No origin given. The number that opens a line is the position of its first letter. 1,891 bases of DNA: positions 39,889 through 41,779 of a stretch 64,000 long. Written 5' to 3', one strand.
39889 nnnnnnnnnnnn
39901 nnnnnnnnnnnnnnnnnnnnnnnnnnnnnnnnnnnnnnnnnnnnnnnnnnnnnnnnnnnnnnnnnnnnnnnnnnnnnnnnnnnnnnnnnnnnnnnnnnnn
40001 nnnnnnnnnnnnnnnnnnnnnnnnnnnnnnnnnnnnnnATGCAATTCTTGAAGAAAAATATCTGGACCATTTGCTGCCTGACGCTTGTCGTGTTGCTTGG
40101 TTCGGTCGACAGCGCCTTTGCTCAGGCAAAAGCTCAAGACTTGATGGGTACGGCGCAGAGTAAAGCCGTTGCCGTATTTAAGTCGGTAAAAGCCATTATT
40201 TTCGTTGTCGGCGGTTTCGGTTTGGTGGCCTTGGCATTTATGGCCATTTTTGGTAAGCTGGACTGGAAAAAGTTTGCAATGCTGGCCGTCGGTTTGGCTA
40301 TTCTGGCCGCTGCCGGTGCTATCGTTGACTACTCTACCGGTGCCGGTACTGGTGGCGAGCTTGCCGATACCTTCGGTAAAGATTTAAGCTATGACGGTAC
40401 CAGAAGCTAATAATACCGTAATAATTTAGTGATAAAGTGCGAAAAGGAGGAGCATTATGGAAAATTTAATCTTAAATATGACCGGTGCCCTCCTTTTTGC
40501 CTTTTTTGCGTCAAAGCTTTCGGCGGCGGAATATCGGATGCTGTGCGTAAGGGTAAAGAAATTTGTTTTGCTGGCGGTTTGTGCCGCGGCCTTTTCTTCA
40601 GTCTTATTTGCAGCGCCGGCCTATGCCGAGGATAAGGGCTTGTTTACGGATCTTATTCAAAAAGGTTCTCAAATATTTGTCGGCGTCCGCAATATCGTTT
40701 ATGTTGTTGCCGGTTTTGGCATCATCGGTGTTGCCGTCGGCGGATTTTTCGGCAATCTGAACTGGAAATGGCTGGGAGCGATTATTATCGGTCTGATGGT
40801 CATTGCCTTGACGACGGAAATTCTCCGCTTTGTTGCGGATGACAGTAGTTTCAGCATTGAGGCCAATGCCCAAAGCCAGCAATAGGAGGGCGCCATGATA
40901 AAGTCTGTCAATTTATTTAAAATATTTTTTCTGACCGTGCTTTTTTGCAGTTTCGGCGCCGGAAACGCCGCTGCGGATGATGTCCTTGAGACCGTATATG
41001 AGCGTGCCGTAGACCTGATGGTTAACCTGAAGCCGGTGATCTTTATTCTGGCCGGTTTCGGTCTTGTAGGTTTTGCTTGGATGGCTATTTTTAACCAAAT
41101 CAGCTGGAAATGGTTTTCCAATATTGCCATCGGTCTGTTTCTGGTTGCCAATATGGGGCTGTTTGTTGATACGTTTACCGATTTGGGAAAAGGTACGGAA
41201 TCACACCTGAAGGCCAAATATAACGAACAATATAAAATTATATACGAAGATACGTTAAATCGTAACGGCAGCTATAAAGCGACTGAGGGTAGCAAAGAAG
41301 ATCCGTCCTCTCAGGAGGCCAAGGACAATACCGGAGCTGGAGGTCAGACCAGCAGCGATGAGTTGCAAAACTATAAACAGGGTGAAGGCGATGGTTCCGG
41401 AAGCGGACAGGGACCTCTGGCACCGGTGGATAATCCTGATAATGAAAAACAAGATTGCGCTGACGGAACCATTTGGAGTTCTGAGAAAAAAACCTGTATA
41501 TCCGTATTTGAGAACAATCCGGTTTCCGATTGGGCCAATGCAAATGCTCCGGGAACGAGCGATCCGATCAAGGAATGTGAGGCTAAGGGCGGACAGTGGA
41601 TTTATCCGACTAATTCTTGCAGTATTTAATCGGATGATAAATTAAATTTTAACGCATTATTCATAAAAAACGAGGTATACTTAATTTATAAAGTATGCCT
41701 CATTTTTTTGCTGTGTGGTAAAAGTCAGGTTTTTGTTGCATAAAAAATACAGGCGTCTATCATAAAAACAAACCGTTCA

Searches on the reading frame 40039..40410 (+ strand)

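Call 5: search_protein_families(library=pfam, proteins=[window:40039-40410:+], max_evalue=0.01)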
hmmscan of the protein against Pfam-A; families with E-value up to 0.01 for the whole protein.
window:40039-40410:+ (123 aa): 1 family
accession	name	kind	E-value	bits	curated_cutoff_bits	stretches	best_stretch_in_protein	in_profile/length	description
PF04956.18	TrbC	-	2.7e-11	44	27.9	1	3-98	5-97/98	TrbC/VIRB2 pilin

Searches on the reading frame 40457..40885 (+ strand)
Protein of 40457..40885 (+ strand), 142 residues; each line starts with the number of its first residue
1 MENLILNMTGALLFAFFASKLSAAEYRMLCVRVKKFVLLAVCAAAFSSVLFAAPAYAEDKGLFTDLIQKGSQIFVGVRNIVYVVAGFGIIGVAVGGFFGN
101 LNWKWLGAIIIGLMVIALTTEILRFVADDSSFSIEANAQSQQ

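Call 5: search_protein_families(library=pfam, proteins=[window:40457-40885:+], max_evalue=0.01)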
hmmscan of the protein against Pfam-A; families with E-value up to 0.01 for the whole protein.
window:40457-40885:+ (142 aa): 1 family
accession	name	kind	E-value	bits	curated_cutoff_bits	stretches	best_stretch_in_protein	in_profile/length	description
PF04956.18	TrbC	-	2.8e-08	34.3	27.9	1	38-124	11-96/98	TrbC/VIRB2 pilin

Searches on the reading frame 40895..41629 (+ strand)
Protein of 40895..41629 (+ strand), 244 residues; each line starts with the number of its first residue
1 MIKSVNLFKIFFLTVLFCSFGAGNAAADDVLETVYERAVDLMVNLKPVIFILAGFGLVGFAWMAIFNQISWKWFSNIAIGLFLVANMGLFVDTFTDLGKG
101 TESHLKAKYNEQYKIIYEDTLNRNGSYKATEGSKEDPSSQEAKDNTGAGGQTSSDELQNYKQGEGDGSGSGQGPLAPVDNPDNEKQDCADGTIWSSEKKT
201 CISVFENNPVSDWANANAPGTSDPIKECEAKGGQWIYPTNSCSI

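Call 5: search_protein_families(library=pfam, proteins=[window:40895-41629:+], max_evalue=0.01)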
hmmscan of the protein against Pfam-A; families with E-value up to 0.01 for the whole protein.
window:40895-41629:+ (244 aa): 1 family
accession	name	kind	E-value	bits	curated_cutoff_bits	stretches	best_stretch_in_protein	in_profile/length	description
PF04956.18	TrbC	-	7.2e-06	26.6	27.9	1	7-86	13-90/98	TrbC/VIRB2 pilin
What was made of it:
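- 40039..41629 (+): Context: three VirB2/TrbC pilin paralogues (40039-40410, 40457-40885, 40895-41629). The third has a C-terminal extension. PF04956 hits (call 5).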
